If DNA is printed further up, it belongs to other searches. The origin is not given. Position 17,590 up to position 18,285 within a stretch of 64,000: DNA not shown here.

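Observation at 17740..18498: Orphan stressosome-type STAS protein with an Aer2-like heme-PAS sensor and no phospho-threonines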

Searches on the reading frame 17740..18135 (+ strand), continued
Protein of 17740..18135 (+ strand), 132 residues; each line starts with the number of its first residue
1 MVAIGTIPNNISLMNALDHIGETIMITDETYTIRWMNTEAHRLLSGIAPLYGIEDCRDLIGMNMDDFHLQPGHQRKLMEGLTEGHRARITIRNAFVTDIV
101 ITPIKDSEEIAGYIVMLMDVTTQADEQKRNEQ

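Call 92: search_dna_similar(query=P0224, collection=phages, mode=protein, max_evalue=0.00001, max_rows=15)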
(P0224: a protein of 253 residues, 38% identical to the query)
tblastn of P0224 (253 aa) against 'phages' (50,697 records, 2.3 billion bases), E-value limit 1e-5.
Records with a match: 4; places in all: 4; records where one place covers at least 80% of the query: 0.
Best place of each record, by identity: <60% 4.
By first word of the organism name: Bacteriophage 2; Listeria 2.
By host as written in the record: - 2; Listeria monocytogenes 2.
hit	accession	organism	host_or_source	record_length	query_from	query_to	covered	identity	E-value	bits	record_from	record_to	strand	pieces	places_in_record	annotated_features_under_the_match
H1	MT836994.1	Bacteriophage sp.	human fecal samples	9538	86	252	66%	30.5%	4e-6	53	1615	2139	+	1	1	record has no annotation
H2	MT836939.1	Bacteriophage sp.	human fecal samples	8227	26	128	41%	35.8%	9e-7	55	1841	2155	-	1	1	record has no annotation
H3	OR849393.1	Listeria phage LM 4-14-1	Listeria monocytogenes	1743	130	243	45%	30.2%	3e-6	54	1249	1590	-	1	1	record has no annotation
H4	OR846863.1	Listeria phage LM 4-11-1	Listeria monocytogenes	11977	130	243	45%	30.2%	3e-6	54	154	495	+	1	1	record has no annotation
